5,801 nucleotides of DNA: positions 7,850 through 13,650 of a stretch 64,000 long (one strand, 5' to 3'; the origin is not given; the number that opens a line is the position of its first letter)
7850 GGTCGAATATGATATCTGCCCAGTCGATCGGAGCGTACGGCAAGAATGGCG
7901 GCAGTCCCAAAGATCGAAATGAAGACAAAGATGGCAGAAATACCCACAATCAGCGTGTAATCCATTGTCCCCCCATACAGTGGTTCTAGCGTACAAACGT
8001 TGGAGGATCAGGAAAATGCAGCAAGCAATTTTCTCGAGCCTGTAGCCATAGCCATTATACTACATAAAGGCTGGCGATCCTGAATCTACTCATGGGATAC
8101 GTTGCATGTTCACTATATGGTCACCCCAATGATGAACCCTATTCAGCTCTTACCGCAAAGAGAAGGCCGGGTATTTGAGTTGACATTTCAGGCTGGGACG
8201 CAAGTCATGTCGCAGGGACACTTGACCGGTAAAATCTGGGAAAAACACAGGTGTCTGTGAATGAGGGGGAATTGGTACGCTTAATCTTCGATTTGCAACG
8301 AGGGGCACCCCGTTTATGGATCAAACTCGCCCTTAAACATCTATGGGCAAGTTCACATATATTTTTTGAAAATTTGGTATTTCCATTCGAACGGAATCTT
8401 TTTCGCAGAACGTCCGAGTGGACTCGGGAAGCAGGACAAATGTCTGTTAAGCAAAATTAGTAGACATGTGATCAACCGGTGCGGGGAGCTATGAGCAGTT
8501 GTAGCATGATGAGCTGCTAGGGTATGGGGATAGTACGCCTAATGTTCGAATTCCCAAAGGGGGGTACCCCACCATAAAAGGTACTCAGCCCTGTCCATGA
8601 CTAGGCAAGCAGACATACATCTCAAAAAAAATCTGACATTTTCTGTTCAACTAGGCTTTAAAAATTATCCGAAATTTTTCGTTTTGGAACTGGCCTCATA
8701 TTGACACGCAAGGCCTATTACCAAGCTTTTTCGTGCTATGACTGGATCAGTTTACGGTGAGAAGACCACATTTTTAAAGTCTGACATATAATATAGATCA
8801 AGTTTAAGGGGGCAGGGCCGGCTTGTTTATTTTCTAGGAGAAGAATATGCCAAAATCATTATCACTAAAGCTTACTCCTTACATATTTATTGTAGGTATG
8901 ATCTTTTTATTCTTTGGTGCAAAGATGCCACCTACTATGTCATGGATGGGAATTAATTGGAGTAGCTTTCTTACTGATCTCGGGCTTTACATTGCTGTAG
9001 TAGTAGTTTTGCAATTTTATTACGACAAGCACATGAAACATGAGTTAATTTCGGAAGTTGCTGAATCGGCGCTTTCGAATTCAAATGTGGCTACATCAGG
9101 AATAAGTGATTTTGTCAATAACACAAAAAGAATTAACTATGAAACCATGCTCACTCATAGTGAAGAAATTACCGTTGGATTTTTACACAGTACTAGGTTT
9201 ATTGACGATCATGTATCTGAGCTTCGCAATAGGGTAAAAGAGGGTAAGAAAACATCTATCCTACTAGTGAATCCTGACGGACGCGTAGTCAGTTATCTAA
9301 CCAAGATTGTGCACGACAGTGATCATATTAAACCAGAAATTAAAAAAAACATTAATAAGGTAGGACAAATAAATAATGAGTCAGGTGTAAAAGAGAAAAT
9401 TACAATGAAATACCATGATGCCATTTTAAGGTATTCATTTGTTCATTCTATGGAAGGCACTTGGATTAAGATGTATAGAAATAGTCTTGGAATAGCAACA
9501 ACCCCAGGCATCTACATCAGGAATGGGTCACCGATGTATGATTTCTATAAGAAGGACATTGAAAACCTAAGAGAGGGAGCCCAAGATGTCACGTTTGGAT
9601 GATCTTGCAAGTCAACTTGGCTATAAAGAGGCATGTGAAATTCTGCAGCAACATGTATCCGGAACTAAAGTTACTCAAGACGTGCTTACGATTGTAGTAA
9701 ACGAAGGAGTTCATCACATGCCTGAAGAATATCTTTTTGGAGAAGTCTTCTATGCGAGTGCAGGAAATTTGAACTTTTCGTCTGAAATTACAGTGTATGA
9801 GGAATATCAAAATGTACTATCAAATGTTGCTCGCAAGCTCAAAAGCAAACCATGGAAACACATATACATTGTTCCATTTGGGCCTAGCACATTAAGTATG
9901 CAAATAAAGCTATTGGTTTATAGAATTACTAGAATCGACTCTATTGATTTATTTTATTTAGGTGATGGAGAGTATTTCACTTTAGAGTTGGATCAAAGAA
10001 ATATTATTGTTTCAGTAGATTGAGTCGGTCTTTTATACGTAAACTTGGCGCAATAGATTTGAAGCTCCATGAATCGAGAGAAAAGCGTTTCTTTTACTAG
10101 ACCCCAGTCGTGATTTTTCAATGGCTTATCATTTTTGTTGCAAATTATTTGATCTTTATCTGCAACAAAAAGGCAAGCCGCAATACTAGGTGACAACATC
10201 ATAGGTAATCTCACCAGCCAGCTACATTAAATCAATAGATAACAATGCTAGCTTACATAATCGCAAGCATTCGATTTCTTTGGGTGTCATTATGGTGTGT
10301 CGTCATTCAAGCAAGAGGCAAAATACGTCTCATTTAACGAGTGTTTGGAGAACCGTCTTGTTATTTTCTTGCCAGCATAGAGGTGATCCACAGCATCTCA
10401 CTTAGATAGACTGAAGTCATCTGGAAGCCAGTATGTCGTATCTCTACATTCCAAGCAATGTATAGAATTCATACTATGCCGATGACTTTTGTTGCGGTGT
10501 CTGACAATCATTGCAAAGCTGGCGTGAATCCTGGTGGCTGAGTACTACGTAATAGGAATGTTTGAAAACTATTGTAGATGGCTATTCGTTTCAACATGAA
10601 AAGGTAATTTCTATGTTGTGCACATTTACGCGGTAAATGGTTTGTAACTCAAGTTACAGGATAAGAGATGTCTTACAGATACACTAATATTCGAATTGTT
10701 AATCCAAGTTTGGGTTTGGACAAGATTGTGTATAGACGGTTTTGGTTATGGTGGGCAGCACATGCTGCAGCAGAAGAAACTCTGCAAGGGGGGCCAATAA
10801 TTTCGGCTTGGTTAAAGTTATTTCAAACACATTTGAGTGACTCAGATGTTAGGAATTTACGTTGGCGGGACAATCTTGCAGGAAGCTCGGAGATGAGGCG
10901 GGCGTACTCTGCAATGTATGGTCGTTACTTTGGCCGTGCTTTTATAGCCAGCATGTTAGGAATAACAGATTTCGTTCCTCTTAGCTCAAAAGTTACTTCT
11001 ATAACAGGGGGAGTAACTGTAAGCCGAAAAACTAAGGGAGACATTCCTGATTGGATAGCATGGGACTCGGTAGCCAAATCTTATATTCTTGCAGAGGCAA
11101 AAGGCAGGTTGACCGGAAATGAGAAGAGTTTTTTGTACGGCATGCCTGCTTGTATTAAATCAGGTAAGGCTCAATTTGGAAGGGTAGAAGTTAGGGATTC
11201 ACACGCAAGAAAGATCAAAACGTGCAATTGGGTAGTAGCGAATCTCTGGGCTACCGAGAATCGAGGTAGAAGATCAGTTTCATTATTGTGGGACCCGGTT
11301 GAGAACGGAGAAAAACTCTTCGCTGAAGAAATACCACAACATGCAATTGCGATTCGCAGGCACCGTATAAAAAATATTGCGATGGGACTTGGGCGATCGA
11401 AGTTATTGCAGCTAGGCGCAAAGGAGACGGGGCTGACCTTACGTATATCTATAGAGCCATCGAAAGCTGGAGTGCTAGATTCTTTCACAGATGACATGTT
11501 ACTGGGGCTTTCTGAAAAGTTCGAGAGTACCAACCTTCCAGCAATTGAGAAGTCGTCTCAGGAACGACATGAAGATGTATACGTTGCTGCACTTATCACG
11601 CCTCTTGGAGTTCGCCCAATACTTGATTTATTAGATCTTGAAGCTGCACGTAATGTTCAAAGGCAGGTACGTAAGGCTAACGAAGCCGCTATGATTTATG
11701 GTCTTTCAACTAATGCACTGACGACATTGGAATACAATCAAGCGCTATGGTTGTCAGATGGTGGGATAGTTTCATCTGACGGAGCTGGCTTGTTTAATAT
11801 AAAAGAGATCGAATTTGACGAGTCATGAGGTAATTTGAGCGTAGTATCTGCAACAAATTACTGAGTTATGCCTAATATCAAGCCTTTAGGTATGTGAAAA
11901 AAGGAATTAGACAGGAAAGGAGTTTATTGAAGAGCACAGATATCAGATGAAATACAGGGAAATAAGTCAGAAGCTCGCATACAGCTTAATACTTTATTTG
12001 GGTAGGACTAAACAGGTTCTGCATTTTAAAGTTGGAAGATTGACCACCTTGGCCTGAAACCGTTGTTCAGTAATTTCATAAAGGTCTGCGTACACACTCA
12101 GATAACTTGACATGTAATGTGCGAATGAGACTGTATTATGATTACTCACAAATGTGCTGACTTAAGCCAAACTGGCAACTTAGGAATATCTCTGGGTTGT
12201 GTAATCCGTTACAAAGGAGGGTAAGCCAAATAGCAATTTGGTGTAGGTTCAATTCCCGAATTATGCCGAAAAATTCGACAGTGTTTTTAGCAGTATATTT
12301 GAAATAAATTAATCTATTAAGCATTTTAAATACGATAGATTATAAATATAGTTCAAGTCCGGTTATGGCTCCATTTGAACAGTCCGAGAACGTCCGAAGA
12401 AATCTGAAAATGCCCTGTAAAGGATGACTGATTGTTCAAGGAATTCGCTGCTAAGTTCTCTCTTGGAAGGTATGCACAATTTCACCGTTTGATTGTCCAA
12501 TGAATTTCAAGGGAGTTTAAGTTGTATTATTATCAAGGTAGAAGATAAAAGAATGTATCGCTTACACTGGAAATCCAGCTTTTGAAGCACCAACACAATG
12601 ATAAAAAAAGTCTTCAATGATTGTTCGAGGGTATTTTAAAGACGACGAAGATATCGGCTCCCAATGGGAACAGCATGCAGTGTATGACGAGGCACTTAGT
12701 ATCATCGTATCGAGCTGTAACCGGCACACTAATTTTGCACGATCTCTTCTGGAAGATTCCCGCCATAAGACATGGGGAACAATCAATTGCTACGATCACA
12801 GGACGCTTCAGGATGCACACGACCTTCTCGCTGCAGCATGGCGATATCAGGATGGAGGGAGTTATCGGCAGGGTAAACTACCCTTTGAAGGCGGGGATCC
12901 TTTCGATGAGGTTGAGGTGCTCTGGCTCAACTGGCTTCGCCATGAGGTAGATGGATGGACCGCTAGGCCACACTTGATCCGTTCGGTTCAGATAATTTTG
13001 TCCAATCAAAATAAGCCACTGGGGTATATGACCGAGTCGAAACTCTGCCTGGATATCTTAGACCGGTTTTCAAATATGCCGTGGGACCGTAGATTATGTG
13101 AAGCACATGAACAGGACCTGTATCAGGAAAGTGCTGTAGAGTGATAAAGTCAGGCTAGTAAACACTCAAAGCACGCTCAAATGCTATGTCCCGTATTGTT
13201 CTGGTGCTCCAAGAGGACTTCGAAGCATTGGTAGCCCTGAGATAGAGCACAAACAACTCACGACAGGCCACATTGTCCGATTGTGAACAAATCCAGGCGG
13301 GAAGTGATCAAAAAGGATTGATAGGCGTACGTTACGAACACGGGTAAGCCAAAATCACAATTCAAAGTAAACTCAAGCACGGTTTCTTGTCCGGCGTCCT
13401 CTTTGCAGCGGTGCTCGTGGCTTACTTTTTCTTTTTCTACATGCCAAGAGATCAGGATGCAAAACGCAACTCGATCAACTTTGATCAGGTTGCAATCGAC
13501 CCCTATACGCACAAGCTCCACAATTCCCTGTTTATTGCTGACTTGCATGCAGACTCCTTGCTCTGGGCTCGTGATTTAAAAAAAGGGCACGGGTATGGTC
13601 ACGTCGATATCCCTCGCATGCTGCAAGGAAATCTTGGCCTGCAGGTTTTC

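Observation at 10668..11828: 386-aa protein with a PD-(D/E)xK nuclease-like core in the low-GC block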

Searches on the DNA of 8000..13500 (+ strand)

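Call 35: search_dna_similar(query=window:8000-13500:+, collection=plasmids, mode=near, max_rows=8)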
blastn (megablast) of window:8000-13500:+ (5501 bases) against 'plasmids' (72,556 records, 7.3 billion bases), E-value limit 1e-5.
No match.

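Call 55: search_rna_families(source=window, start=8000, end=13500, threshold=evalue, max_evalue=1)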
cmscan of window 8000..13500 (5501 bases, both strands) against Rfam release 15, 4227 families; matches with E-value up to 1: 1.
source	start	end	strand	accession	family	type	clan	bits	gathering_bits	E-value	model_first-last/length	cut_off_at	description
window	10121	10181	-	RF00650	mir-153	Gene; miRNA;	-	27.6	54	0.054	1-73/73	no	mir-153 microRNA precursor family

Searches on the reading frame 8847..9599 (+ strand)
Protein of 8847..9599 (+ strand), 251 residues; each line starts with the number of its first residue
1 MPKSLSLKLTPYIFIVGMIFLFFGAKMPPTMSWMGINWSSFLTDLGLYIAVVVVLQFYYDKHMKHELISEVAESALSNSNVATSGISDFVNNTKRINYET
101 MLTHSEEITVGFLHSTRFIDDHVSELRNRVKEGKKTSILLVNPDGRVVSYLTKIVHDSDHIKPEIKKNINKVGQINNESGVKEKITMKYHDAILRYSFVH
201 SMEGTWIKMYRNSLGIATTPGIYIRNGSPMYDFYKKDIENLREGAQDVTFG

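Call 3: search_protein_families(library=pfam, proteins=[window:8847-9599:+], max_evalue=1)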
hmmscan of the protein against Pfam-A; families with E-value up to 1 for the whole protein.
window:8847-9599:+ (251 aa): 0 families

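Call 4: search_protein_families(library=padloc, proteins=[window:8847-9599:+], max_evalue=1)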
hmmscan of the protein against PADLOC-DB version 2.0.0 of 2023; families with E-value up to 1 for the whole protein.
window:8847-9599:+ (251 aa): 1 family
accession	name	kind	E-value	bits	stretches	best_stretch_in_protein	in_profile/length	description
PDLC01196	Cas3d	-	0.0022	14.6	1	130-203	344-417/594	CAS-I-D; effector_G3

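Call 5: search_protein_families(library=ncbifam, proteins=[window:8847-9599:+], max_evalue=1)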
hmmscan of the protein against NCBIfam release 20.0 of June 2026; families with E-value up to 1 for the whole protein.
window:8847-9599:+ (251 aa): 0 families

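Call 28: search_protein_families(library=phrogs, proteins=[window:8847-9599:+], max_evalue=1)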
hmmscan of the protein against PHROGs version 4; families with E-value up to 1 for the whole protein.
window:8847-9599:+ (251 aa): 3 families
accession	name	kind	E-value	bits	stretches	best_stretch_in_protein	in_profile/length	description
phrog_6814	-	unknown function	0.061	14.8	1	80-157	3-70/86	-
phrog_19365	-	unknown function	0.18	12.9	1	89-170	12-87/93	-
phrog_28955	-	unknown function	0.34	11.8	1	17-44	9-36/41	-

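Call 72: find_homologous_proteins(query=window:8847-9599:+, max_evalue=0.001)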
Query window:8847-9599:+ (251 aa): 20 proteins with E <= 0.001 among 436 candidates.
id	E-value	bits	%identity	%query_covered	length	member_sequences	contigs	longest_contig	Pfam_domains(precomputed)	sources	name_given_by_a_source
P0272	1.2e-142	492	87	100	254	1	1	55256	-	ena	-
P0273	4.1e-142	490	100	88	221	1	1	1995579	-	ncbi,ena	-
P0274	9.5e-112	391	69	99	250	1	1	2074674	-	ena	-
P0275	5.2e-86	306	57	89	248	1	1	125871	-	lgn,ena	-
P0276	5.1e-84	300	55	91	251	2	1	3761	-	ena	-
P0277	2.0e-82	295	52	87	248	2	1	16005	-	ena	-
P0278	2.4e-82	294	55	94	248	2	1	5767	-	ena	-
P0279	1.9e-80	288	52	94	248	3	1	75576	-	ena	-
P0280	2.3e-80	288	53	94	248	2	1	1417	-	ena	-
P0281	2.8e-80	288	50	98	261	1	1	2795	-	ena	-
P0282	2.4e-79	285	51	98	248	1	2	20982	-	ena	-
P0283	5.8e-78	280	50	94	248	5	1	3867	-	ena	-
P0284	3.9e-77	277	52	94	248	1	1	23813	-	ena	-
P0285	7.7e-77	276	52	94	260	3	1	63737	-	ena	-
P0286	1.7e-76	275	50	94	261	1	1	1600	-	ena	-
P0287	1.7e-75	272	48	98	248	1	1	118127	-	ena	-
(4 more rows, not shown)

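Call 73: find_encoding_contigs(protein=P0272, flank=6000, max_places=1)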
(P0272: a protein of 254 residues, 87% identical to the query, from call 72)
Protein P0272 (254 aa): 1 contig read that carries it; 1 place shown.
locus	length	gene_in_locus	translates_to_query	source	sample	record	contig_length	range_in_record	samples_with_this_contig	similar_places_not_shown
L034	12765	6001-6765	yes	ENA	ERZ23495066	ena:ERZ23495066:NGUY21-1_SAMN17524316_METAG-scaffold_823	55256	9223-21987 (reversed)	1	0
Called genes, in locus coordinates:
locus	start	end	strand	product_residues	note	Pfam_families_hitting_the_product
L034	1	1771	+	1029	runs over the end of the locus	PF04313:HSDR_N, PF04851:ResIII, PF18766:SWI2_SNF2, PF22679:T1R_D3-like, PF11867:T1RH-like_C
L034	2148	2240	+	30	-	-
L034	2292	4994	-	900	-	PF00270:DEAD, PF04851:ResIII (weak), PF00271:Helicase_C, PF14229:DUF4332 (faint)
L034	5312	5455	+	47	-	-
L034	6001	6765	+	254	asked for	-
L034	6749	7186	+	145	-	-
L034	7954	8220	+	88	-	-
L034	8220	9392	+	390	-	PF09995:MPAB_Lcp_cat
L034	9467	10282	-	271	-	PF07044:DUF1329 (weak), PF17131:TP_0789-like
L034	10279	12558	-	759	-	PF03176:MMPL, PF12349:Sterol-sensing (weak), PF03176:MMPL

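Call 74: find_encoding_contigs(protein=P0274, flank=6000, max_places=1)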
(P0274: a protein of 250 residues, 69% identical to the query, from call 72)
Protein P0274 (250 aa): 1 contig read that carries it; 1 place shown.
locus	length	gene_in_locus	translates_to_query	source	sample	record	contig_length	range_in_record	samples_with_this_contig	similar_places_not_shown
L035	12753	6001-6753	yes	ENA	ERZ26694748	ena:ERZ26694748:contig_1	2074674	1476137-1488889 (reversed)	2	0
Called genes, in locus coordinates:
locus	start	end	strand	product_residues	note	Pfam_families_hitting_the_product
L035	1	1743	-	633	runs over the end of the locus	-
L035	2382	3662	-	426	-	PF00817:IMS, PF11799:IMS_C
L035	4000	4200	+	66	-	-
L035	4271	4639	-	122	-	-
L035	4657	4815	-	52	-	PF09907:HigB_toxin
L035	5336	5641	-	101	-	-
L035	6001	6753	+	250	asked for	-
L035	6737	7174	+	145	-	-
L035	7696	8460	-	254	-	-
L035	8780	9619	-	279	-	PF00753:Lactamase_B (weak)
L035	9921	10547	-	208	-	-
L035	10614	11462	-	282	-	-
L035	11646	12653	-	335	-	-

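Call 75: find_encoding_contigs(protein=P0287, flank=6000, max_places=1)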
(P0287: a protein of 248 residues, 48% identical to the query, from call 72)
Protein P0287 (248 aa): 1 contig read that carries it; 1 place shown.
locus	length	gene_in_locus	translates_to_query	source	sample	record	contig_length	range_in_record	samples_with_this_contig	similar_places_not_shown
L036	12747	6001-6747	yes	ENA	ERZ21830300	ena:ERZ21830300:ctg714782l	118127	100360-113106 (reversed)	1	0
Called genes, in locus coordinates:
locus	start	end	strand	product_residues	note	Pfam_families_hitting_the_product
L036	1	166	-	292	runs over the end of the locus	PF02195:ParB_N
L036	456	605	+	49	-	-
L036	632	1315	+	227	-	PF27146:Y4jL_N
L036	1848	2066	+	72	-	-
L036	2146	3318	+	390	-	-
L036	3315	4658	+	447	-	-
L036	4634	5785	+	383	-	PF02086:MethyltransfD12 (weak), PF03602:Cons_hypoth95 (faint)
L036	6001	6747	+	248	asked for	-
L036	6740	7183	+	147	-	-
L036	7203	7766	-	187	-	PF00589:Phage_integrase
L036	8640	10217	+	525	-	PF12902:Ferritin-like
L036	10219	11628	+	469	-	PF17990:LodA_N, PF18417:LodA_C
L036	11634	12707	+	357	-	PF01494:FAD_binding_3, PF04820:Trp_halogenase (faint)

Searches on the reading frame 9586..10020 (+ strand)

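Call 3: search_protein_families(library=pfam, proteins=[window:9586-10020:+], max_evalue=1)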
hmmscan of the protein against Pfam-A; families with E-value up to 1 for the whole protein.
window:9586-10020:+ (145 aa): 0 families

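Call 4: search_protein_families(library=padloc, proteins=[window:9586-10020:+], max_evalue=1)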
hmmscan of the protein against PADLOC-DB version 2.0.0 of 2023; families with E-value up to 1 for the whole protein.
window:9586-10020:+ (145 aa): 0 families

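Call 5: search_protein_families(library=ncbifam, proteins=[window:9586-10020:+], max_evalue=1)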
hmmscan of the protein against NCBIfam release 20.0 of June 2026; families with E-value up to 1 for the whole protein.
window:9586-10020:+ (145 aa): 0 families

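Call 28: search_protein_families(library=phrogs, proteins=[window:9586-10020:+], max_evalue=1)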
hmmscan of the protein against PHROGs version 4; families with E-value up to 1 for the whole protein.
window:9586-10020:+ (145 aa): 3 families
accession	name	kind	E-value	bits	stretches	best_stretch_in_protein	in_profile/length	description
phrog_31529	-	unknown function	0.052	13.5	1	2-50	138-186/304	-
phrog_11787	-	other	0.28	11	1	83-123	400-442/458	DNA methyltransferase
phrog_28705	-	unknown function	0.43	8.9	1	18-78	432-491/1368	-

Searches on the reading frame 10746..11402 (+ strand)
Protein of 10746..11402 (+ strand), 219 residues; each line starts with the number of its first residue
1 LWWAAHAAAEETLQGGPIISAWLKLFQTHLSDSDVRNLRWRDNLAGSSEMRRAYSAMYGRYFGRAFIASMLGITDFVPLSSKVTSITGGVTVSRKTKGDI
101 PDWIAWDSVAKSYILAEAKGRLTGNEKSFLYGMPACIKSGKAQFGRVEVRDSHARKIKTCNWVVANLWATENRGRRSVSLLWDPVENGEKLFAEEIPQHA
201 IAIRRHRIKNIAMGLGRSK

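Call 40: predict_structure(alignment_id=A2)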
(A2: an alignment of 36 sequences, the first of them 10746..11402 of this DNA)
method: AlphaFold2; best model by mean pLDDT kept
length: 219 residues; sequences in the alignment: 36
mean_pLDDT: 90.7   pTM: 0.87
mean pLDDT of the five models: 90.7, 89.7, 87.2, 84.6, 83.1
residues with pLDDT >= 90: 158; 70-90: 56; 50-70: 5; < 50: 0
segments of 3 or more residues with pLDDT < 50: none
pLDDT, mean of each block of 10 residues (from residue 1): 90 77 92 87 89 91 94 93 95 96 95 95 90 91 95 94 94 90 82 95 92 78
secondary structure, 60 per line:
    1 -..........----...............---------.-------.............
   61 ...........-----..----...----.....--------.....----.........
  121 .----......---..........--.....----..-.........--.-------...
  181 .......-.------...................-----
elements in order: H2-11 H16-29 H48-71 E83-85 E90-94 E103-107 E112-121 H126-131 H135-144 E147-151 E159-167 E178-187 H196-214

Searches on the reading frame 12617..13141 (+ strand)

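Call 3: search_protein_families(library=pfam, proteins=[window:12617-13141:+], max_evalue=1)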
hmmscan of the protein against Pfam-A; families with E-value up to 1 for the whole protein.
window:12617-13141:+ (175 aa): 0 families

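Call 4: search_protein_families(library=padloc, proteins=[window:12617-13141:+], max_evalue=1)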
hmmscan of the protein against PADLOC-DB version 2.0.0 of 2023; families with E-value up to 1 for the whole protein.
window:12617-13141:+ (175 aa): 0 families

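Call 5: search_protein_families(library=ncbifam, proteins=[window:12617-13141:+], max_evalue=1)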
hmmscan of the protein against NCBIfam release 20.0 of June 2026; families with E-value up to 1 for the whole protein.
window:12617-13141:+ (175 aa): 0 families

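Call 28: search_protein_families(library=phrogs, proteins=[window:12617-13141:+], max_evalue=1)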
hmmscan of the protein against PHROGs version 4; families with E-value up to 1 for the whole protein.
window:12617-13141:+ (175 aa): 2 families
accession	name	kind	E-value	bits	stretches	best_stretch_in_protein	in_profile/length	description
phrog_27371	-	unknown function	0.15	12.8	1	92-130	38-77/120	-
phrog_10769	-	unknown function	0.21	13.1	1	20-55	61-96/124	-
